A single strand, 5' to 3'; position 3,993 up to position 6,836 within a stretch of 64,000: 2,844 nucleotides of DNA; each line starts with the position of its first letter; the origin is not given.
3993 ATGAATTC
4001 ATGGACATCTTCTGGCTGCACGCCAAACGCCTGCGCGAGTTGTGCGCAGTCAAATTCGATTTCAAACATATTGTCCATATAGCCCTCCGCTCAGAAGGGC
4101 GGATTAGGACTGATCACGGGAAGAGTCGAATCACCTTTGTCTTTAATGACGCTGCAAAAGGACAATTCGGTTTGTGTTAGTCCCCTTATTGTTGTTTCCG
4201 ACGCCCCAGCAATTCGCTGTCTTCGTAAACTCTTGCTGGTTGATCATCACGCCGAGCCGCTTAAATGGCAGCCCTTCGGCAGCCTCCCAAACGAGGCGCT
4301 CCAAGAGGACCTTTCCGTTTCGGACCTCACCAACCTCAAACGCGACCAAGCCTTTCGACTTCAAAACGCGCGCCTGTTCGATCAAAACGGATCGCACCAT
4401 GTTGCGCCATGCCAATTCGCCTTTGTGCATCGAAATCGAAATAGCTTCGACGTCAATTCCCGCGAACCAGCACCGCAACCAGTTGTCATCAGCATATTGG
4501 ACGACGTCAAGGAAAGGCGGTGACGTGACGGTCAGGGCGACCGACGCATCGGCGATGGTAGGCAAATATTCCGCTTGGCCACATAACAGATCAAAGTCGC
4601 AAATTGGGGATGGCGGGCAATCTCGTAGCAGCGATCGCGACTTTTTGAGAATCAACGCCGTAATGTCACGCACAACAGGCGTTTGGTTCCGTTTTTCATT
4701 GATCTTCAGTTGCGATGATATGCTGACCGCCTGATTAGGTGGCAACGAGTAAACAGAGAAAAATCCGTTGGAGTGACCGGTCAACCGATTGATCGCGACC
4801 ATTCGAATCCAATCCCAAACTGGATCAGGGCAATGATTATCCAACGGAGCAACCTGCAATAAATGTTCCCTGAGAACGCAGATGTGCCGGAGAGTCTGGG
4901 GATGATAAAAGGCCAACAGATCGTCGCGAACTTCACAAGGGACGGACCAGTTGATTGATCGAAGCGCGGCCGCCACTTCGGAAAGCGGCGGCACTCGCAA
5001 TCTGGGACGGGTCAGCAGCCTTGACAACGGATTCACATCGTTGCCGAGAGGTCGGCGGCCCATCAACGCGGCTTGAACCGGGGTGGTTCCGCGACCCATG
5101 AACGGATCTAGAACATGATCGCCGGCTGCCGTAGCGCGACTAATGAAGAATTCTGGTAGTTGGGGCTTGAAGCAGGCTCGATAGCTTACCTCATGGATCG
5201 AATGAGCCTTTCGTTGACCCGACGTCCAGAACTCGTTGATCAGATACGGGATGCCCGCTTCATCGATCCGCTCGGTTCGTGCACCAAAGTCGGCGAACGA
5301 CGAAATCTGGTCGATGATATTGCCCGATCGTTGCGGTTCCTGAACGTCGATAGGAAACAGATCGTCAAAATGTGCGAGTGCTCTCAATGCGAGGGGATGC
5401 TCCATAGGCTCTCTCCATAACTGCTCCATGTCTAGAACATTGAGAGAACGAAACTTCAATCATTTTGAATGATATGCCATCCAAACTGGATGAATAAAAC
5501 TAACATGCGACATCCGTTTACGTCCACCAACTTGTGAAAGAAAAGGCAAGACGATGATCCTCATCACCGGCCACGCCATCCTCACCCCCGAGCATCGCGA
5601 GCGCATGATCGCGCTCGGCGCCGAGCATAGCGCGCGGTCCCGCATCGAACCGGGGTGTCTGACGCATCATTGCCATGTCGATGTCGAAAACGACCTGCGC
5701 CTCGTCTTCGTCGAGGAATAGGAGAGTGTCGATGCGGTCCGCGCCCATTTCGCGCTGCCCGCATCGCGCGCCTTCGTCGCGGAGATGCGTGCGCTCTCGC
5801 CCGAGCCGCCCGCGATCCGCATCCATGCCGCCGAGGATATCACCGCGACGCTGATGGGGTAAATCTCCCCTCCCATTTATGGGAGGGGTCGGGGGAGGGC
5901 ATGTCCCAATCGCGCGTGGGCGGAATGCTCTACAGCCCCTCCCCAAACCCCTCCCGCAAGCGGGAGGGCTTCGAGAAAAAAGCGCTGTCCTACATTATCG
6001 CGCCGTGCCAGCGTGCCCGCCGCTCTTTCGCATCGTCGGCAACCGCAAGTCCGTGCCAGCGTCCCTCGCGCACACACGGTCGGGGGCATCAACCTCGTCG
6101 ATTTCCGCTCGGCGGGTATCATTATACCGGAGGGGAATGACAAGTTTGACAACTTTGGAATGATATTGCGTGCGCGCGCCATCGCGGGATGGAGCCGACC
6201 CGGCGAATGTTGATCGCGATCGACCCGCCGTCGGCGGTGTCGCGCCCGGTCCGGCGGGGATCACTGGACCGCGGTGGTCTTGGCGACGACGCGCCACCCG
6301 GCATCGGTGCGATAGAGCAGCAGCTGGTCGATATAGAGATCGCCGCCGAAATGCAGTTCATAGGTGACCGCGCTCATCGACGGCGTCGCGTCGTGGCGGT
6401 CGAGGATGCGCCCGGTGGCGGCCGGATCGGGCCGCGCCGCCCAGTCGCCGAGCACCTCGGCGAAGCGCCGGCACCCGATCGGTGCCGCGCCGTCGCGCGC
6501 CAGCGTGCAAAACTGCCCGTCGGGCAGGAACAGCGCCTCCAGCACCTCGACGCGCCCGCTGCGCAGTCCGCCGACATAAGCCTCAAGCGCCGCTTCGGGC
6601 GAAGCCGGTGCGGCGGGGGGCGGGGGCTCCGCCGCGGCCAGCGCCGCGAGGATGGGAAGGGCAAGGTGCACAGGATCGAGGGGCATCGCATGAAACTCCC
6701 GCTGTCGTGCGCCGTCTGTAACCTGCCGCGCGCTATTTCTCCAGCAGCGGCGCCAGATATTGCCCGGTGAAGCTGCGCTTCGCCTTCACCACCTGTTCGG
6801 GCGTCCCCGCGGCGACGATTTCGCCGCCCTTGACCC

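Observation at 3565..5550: A ~2-kb low-GC restriction-modification islet between the pstS Pho-box promoter and a dead ABM gene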

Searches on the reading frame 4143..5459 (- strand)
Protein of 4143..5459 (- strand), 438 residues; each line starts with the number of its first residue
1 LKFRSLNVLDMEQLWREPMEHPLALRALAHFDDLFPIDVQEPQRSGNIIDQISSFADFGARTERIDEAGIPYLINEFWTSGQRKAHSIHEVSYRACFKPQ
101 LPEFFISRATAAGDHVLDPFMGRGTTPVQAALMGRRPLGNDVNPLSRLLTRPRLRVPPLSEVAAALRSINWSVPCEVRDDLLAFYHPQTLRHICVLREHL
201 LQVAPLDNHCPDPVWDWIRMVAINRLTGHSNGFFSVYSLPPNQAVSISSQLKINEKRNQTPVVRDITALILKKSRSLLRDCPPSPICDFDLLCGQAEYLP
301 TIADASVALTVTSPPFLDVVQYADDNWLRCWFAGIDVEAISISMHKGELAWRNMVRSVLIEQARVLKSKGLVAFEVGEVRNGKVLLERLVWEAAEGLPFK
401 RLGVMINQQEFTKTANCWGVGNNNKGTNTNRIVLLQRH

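Call 3: search_protein_families(library=pfam, proteins=[window:4143-5459:-], max_evalue=0.1)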
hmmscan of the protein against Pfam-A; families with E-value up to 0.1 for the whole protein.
window:4143-5459:- (438 aa): 2 families
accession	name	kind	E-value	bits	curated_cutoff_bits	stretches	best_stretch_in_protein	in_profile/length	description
PF01555.25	N6_N4_Mtase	-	4.2e-12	46.9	26.7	1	74-143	140-212/221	DNA methylase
PF01170.24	UPF0020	-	0.0016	18.6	22.3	1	98-138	13-54/197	RMKL-like, methyltransferase domain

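Call 4: search_protein_families(library=ncbifam, proteins=[window:4143-5459:-], max_evalue=0.1)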
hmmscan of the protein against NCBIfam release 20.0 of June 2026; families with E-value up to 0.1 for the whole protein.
window:4143-5459:- (438 aa): 5 families
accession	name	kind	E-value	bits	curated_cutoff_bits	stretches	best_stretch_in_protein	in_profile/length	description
TIGR01177.1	TIGR01177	hypoth_equivalog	5.7e-07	29.1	316.55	1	95-143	164-213/330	TIGR01177 family methyltransferase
NF050803.1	DnaMtaseCcrMCaul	equivalog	0.0004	19.4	830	1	105-143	198-236/350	adenine-specific DNA-methyltransferase CcrM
NF042963.1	DUF1156_antiphage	equivalog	0.0051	14.9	1000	1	115-155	186-226/960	anti-phage-associated DUF1156 domain-containing protein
NF010253.0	PRK13699.1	subfamily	0.015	15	244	1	106-141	157-192/226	DNA methyltransferase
NF008572.0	PRK11524.1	equivalog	0.094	11.8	292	0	103-143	205-245/294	adenine-specific DNA-methyltransferase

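Call 5: search_protein_families(library=padloc, proteins=[window:4143-5459:-], max_evalue=0.1)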
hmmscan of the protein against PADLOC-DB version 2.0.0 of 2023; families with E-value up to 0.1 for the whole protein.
window:4143-5459:- (438 aa): 56 families (the best 25 are shown)
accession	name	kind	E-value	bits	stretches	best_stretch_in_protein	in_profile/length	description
PDLC03325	MTase_II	-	9.5e-187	618.9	1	39-438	14-424/426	Type II methyltransferase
PDLC03350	MTase_II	-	4.8e-15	53.8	2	85-145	226-286/312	Type II methyltransferase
PDLC03353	MTase_II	-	1.3e-14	52.4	2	75-143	173-239/260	Type II methyltransferase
PDLC03376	MTase_II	-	5.6e-13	47.3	2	74-147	18-91/249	Type II methyltransferase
PDLC03387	MTase_II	-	1.3e-12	45.4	2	92-155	213-276/289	Type II methyltransferase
PDLC03380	MTase_II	-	2.6e-12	44.6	1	82-153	28-97/393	Type II methyltransferase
PDLC03283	MTase_II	-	1e-11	42.7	2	78-144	192-261/352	Type II methyltransferase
PDLC03351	MTase_II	-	7.8e-11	39.7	1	76-144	110-178/348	Type II methyltransferase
PDLC03249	MTase_II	-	3.2e-10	37.5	1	84-163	103-189/541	Type II methyltransferase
PDLC03224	MTase_II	-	1.5e-09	35.3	1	92-153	72-134/481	Type II methyltransferase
PDLC03259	MTase_II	-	2e-09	34.8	2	92-143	193-244/423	Type II methyltransferase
PDLC03322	MTase_II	-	2.8e-09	34.4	1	81-151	32-103/446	Type II methyltransferase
PDLC03364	MTase_II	-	8.6e-09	32.8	1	80-155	27-101/380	Type II methyltransferase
PDLC03339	MTase_II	-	9.6e-09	32.5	1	90-156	207-273/399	Type II methyltransferase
PDLC03239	MTase_II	-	2.8e-08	30.9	1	93-155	71-135/442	Type II methyltransferase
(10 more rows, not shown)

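Call 8: search_solved_structures(query=window:4143-5459:-, max_evalue=0.01, show_alignments=1)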
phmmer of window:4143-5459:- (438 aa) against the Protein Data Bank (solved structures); distinct sequences matched with E-value up to 0.01: 5.
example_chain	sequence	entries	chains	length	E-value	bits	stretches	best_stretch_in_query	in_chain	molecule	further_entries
2zie_A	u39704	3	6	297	6.8e-08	35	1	94-154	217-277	Putative modification methylase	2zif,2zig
8s9m_A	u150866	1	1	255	6.2e-05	25.2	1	94-154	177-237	DNA cytosine-N4 methyltransferase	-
8s9n_A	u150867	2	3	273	7.1e-05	25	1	94-154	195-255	DNA cytosine-N4 methyltransferase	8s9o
8urk_A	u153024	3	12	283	0.00083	21.5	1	90-149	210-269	Methyltransferase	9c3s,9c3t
9c3u_A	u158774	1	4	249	0.00085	21.5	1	90-145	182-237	Methyltransferase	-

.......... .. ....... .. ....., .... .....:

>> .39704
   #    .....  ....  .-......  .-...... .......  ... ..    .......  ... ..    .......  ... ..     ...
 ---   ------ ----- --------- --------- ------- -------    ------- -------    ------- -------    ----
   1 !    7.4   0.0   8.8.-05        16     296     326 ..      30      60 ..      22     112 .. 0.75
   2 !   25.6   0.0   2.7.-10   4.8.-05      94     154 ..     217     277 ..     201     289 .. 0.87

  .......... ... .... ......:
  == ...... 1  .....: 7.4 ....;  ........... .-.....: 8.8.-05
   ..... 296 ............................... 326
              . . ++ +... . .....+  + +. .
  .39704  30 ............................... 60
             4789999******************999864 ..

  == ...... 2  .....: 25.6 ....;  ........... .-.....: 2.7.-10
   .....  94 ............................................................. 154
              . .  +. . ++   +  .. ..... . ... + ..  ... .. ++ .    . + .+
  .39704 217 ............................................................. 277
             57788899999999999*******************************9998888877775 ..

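Call 10: find_homologous_proteins(query=window:4143-5459:-)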
Query window:4143-5459:- (438 aa): 8000 proteins with E <= 0.001 among 8000 candidates; the best 120 are listed.
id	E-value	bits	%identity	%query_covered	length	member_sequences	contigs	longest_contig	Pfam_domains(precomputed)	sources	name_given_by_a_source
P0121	5.6e-260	881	91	96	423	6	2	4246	PF01555.25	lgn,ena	-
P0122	1.5e-240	817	84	96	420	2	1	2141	PF01555.25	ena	-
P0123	1.1e-233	794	81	96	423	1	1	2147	PF01555.25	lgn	-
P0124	1.1e-203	695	73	93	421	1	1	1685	PF01555.25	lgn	-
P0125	3.4e-196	670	71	96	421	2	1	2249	PF01555.25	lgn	-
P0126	5.0e-196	670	70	96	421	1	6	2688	PF01555.25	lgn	-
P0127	5.6e-196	670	72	96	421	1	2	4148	PF01555.25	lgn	-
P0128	1.6e-195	668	71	96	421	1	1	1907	PF01555.25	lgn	-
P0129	1.9e-194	665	70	96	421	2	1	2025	PF01555.25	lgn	-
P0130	6.1e-194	663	70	96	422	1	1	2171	PF01555.25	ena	-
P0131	3.1e-193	661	71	96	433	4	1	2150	PF01555.25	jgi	-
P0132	1.5e-192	658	68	96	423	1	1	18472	PF01555.25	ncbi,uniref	ncbi:DNA methyltransferase [Qipengyuania sp. ASV99]|uniref:DNA methyltransferase n=1 Tax=Qipengyuani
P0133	1.8e-192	658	69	95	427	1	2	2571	PF01555.25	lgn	-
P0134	5.1e-192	657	69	96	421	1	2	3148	PF01555.25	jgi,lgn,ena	-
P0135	6.2e-192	656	69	96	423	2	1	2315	PF01555.25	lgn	-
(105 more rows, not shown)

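Call 58: search_dna_similar(query=window:4143-5405:-, collection=phages, mode=protein, max_rows=10)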
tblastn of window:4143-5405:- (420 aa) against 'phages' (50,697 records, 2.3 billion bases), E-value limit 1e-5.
No match.

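Call 59: search_dna_similar(query=window:4143-5405:-, collection=plasmids, mode=protein, max_rows=15)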
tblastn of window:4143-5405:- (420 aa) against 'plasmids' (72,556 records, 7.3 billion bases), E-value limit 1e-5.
Records with a match: 7; places in all: 7; records where one place covers at least 80% of the query: 3.
Best place of each record, by identity: <60% 7.
By first word of the organism name: Acetobacter 2; Sulfitobacter 1; Bradyrhizobium 1; Halorarius 1; Allochromatium 1; Rhizobium 1.
By predicted mobility (MOB-suite, as given by PLSDB): non-mobilizable 3; mobilizable 2; conjugative 2.
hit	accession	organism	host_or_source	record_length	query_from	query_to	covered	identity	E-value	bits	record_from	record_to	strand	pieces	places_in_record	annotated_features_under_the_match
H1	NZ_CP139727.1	Sulfitobacter faviae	Bacterial Culture,hydrothermal vent ...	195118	11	419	97%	43.4%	4e-85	290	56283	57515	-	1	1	DNA methyltransferase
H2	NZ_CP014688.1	Acetobacter persici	water kefir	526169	53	419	87%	39.5%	1e-65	234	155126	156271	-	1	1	DNA methyltransferase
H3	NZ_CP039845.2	Acetobacter pasteurianus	whole organism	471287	52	419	88%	38.8%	1e-65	234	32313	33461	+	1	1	DNA methyltransferase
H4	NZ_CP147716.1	Bradyrhizobium sp. 27S5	-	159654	75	377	72%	26.3%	3e-8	64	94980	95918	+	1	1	DNA methyltransferase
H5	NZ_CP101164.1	Halorarius halobius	cell culture,salt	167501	60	314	61%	29.3%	2e-15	86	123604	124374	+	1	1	DNA methyltransferase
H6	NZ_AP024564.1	Allochromatium tepidum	-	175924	75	348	65%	26.9%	3e-11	73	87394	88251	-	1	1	DNA methyltransferase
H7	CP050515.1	Rhizobium leguminosarum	Trifolium repens,cell culture,root ...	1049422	75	320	59%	25.1%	2e-9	68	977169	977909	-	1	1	site-specific DNA-methyltransferase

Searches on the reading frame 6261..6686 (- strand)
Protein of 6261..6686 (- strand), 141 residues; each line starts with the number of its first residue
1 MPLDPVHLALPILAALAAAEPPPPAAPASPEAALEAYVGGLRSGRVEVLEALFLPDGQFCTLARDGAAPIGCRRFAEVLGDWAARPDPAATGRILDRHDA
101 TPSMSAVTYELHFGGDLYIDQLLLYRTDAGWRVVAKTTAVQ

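Call 3: search_protein_families(library=pfam, proteins=[window:6261-6686:-], max_evalue=0.1)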
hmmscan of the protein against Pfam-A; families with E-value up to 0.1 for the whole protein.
window:6261-6686:- (141 aa): 1 family
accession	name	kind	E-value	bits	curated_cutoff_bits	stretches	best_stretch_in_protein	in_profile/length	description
PF12893.14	Lumazine_bd_2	-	3.1e-10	41.2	22.1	1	31-137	7-114/116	Putative lumazine-binding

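Call 4: search_protein_families(library=ncbifam, proteins=[window:6261-6686:-], max_evalue=0.1)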
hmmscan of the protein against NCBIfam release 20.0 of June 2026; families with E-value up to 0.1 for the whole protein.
window:6261-6686:- (141 aa): 0 families
